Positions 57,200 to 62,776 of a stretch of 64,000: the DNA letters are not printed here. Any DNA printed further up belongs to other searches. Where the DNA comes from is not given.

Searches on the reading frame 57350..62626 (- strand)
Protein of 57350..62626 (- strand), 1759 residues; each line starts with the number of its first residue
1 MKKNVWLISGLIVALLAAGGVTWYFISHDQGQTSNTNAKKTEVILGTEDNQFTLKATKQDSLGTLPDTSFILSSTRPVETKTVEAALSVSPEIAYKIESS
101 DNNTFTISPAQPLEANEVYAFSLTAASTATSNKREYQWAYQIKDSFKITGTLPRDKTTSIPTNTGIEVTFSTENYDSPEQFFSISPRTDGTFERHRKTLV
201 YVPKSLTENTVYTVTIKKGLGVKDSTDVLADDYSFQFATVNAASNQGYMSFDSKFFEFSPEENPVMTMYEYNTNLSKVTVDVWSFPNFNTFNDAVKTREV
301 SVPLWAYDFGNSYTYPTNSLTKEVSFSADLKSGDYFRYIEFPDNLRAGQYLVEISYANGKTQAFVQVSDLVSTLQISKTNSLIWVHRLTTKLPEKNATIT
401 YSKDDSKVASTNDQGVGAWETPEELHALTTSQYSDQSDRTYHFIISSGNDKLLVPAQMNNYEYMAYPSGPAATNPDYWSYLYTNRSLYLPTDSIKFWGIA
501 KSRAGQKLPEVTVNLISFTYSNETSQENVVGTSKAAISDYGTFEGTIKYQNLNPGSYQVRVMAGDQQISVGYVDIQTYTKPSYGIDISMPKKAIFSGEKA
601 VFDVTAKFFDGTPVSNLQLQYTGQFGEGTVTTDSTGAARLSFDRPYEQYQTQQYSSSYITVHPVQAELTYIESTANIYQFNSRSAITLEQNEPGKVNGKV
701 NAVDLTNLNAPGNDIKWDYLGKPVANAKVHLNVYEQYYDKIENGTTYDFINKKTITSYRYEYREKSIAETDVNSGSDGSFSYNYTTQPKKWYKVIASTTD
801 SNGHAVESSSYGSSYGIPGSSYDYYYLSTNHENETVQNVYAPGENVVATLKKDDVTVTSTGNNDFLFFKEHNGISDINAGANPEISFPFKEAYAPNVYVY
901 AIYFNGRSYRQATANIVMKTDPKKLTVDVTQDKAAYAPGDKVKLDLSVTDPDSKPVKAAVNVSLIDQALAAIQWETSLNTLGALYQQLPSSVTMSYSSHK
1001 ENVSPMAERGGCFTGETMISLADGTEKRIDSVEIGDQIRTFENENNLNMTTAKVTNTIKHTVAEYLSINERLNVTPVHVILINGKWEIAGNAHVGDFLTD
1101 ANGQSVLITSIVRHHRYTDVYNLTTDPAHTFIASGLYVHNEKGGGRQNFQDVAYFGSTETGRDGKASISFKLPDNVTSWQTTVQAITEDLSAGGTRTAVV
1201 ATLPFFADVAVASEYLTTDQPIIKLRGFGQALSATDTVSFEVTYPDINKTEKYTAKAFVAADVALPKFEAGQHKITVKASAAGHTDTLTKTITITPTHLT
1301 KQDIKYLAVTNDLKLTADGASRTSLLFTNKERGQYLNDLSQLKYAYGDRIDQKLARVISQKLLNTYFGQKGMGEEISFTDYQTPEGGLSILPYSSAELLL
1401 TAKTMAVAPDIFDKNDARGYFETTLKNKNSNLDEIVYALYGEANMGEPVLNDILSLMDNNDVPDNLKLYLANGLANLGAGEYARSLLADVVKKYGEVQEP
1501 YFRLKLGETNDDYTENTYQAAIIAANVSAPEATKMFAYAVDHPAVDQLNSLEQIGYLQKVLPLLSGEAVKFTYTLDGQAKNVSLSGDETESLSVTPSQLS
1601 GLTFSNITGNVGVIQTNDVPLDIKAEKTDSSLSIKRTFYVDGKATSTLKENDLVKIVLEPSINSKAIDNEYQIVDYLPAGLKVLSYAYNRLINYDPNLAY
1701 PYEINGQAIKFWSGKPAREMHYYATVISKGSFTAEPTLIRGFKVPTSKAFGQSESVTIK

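Call 68: search_protein_families(library=pfam, proteins=[window:57350-62626:-], max_evalue=0.001)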
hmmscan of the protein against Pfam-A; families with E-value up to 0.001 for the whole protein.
window:57350-62626:- (1759 aa): 8 families
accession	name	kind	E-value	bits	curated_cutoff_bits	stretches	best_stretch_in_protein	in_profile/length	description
PF07703.20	A2M_BRD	-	1.3e-13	51.9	22.7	1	835-970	5-138/140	Alpha-2-macroglobulin bait region domain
PF13205.12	Big_5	-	7.3e-10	40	23.6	2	146-239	5-105/105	Bacterial Ig-like domain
PF00207.28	A2M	-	2.7e-08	34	21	1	1154-1214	3-65/92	Alpha-2-macroglobulin family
PF01079.26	Hint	-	4.9e-08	33.3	29.7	1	1002-1083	3-89/213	Hint module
PF14623.11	Vint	-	8.6e-08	32.6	27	1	1011-1090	1-74/166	Hint-domain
PF01835.25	MG2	-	4.4e-07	30.6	32.8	0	480-562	3-81/96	MG2 domain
PF07591.16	PT-HINT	-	1.4e-06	29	27.7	1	1019-1140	2-136/137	Pretoxin HINT domain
PF02752.27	Arrestin_C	-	0.00044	21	27.7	0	922-965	2-44/137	Arrestin (or S-antigen), C-terminal domain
